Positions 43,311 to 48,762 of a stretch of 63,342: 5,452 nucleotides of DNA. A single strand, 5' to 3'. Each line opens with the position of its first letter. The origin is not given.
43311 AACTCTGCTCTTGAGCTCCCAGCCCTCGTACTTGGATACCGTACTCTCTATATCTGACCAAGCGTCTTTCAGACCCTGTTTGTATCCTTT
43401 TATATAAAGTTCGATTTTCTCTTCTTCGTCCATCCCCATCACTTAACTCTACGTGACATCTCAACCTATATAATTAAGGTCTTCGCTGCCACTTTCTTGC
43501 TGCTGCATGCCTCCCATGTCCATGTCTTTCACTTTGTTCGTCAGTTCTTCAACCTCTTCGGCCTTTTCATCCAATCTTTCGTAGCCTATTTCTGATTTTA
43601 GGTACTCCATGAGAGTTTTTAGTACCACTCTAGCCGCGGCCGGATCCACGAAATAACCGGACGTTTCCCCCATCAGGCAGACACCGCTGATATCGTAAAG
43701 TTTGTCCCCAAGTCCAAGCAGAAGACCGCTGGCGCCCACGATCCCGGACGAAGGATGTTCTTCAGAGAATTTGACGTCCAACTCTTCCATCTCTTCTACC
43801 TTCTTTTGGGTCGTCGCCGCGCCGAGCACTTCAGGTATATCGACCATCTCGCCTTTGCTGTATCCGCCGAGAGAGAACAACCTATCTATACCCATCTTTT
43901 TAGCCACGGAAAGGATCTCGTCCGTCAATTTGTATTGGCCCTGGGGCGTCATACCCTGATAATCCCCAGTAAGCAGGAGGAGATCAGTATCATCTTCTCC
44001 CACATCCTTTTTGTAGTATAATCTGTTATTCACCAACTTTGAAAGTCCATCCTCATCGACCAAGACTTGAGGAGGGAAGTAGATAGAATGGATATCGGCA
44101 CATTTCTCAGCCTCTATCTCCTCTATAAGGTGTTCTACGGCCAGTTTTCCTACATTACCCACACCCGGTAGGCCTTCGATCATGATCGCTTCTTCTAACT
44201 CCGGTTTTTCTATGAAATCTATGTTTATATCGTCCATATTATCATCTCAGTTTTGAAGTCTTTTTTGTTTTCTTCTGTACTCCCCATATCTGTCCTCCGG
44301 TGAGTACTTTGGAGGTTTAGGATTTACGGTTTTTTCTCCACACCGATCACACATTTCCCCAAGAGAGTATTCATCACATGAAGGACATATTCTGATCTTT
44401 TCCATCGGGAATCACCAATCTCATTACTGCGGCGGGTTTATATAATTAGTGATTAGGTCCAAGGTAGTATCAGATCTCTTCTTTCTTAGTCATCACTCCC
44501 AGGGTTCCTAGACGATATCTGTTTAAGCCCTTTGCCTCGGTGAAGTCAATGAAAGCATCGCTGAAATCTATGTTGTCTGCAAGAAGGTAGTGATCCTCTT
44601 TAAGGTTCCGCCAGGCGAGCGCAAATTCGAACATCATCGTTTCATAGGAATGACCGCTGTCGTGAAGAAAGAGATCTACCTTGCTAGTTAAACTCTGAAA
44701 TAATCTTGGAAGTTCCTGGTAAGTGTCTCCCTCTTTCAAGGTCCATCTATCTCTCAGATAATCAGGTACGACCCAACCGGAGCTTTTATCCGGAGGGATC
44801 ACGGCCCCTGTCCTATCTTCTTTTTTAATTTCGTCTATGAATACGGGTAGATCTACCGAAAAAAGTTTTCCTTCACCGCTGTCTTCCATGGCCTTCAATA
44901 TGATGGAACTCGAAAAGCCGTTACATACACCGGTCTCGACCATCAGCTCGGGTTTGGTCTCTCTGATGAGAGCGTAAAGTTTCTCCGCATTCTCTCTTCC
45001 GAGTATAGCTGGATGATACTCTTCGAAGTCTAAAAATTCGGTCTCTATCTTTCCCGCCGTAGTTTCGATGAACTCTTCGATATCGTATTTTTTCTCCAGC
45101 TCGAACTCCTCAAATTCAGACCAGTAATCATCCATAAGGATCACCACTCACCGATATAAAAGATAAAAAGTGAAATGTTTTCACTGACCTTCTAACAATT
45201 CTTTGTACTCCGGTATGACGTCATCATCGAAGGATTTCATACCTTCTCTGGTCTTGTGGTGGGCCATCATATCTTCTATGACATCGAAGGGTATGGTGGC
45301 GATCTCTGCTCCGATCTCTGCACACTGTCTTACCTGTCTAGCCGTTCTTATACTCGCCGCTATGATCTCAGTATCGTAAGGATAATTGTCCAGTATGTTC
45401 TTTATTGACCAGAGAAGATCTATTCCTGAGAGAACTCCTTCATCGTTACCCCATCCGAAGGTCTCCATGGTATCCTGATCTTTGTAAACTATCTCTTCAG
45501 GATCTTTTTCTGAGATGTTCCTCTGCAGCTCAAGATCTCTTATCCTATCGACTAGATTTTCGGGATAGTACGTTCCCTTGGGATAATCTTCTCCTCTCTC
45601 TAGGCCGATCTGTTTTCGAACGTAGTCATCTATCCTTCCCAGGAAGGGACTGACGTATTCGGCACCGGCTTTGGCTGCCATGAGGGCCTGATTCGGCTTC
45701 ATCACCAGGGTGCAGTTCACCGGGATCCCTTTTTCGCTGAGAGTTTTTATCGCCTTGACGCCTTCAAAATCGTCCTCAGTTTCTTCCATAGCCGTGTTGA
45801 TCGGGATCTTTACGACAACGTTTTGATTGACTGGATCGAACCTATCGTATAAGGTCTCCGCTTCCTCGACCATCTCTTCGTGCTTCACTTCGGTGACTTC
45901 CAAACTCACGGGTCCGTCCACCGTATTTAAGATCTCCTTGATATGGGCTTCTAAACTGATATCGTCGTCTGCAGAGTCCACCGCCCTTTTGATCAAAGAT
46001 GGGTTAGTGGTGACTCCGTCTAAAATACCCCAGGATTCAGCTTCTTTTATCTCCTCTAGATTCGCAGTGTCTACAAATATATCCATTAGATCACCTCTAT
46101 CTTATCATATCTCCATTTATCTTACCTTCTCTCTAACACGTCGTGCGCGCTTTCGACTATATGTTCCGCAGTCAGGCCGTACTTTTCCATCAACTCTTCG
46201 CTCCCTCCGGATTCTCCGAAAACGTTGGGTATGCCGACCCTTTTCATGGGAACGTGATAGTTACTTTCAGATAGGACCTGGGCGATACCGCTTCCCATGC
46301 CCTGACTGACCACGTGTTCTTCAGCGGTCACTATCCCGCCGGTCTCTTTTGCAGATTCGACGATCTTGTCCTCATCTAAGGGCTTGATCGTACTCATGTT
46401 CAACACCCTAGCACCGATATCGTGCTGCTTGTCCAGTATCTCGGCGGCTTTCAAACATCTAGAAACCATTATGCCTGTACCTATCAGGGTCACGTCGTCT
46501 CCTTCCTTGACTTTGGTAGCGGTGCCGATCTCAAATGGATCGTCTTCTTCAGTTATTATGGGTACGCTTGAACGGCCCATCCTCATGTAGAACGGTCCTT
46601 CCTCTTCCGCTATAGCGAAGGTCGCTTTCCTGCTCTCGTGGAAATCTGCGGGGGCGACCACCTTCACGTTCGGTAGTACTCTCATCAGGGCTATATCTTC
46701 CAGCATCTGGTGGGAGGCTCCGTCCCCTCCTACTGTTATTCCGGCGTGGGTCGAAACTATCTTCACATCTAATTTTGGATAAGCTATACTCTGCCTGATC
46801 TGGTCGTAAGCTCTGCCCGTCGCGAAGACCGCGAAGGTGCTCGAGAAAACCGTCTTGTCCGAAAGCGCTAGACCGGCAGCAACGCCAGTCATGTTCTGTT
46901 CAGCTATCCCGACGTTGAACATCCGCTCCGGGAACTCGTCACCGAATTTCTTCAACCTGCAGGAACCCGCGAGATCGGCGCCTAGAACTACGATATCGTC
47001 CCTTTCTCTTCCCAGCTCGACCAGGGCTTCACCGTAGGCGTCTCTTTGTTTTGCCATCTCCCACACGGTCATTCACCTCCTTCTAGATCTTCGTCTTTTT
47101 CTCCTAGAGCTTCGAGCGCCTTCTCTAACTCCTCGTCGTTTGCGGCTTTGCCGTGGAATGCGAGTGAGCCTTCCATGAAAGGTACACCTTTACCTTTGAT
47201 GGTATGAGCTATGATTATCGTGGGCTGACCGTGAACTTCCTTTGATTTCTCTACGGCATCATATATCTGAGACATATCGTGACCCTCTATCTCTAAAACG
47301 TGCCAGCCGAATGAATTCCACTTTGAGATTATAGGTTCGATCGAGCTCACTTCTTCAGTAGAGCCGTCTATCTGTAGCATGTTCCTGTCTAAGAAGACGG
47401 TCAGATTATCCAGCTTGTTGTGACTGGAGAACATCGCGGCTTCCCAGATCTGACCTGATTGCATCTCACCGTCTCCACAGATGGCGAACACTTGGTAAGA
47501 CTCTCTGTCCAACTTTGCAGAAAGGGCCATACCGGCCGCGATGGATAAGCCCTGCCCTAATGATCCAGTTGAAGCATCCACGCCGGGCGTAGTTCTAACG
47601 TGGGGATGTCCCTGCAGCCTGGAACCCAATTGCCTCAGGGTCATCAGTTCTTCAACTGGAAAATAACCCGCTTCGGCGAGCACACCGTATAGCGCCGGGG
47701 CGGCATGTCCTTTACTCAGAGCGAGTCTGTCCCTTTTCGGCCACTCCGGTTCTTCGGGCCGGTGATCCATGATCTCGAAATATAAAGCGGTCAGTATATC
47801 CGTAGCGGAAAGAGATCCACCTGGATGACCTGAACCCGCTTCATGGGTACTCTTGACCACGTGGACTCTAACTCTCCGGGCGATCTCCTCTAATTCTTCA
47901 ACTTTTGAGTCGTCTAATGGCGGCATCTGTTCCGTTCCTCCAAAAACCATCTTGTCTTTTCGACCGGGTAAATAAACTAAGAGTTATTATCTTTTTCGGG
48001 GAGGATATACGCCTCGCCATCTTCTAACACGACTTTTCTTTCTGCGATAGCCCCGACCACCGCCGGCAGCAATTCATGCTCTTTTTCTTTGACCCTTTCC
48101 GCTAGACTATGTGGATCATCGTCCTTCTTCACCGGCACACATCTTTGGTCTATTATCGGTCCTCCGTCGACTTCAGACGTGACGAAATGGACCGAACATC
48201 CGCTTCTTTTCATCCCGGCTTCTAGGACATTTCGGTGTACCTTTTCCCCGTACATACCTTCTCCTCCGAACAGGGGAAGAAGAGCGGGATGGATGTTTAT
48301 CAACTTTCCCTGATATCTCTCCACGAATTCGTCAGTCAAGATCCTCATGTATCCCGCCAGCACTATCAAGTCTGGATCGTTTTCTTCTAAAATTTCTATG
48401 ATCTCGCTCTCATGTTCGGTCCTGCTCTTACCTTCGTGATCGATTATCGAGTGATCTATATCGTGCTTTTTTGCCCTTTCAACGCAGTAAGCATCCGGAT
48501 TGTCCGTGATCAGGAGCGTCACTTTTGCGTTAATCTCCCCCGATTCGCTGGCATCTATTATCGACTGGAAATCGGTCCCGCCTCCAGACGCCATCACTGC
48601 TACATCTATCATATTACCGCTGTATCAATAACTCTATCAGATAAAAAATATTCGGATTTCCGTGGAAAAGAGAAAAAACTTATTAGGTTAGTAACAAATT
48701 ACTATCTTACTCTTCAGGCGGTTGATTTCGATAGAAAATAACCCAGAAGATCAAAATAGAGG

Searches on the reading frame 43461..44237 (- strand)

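Call 17: search_protein_families(library=pfam, proteins=[window:43461-44237:-], max_evalue=0.00001)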
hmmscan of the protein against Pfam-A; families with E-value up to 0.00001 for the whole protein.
window:43461-44237:- (258 aa): 1 family
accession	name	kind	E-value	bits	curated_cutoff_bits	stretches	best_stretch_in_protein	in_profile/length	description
PF09754.15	PAC2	-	2.5e-55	188.1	25.8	1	19-236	1-214/215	PAC2 family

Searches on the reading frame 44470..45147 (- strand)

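Call 17: search_protein_families(library=pfam, proteins=[window:44470-45147:-], max_evalue=0.00001)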
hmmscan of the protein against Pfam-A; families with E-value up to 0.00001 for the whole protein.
window:44470-45147:- (225 aa): 1 family
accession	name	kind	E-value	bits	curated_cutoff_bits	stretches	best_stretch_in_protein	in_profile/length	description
PF13578.12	Methyltransf_24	-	6.8e-16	59.5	26.3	1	70-193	1-105/105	Methyltransferase domain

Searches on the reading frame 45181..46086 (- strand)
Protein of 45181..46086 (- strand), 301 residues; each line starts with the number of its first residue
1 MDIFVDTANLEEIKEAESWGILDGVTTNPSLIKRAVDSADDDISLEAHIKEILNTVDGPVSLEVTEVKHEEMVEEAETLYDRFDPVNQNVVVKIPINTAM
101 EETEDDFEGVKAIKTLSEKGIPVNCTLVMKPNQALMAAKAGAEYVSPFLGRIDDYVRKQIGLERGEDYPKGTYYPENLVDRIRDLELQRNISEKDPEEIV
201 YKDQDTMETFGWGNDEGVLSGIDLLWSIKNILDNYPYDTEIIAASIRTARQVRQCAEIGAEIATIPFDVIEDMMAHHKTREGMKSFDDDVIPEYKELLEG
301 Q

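Call 17: search_protein_families(library=pfam, proteins=[window:45181-46086:-], max_evalue=0.00001)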
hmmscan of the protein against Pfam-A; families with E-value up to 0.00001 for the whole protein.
window:45181-46086:- (301 aa): 1 family
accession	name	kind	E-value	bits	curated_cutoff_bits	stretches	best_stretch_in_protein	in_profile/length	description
PF00923.25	TAL_FSA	-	5.8e-53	180.5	27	1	3-283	1-242/285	Transaldolase/Fructose-6-phosphate aldolase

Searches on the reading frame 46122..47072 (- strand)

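Call 17: search_protein_families(library=pfam, proteins=[window:46122-47072:-], max_evalue=0.00001)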
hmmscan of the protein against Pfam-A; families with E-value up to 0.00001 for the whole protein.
window:46122-47072:- (316 aa): 3 families
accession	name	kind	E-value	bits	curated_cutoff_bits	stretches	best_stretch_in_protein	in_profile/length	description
PF02779.29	Transket_pyr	-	1.6e-43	148.8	27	1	9-171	5-173/174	Transketolase, pyrimidine binding domain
PF02780.25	Transketolase_C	-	1e-34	119.6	25.9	1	183-305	1-124/124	Transketolase, C-terminal domain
PF22613.1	Transketolase_C_1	-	5.8e-09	36.6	27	1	189-301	9-113/113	Transketolase-like TK C-terminal domain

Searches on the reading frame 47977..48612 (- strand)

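Call 18: search_protein_families(library=pfam, proteins=[window:47977-48612:-], max_evalue=0.00001)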
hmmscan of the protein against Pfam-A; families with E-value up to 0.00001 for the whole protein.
window:47977-48612:- (211 aa): 1 family
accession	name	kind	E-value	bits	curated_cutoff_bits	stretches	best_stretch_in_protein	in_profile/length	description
PF00551.24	Formyl_trans_N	-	8.6e-51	172.7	26.1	1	4-186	3-181/181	Formyl transferase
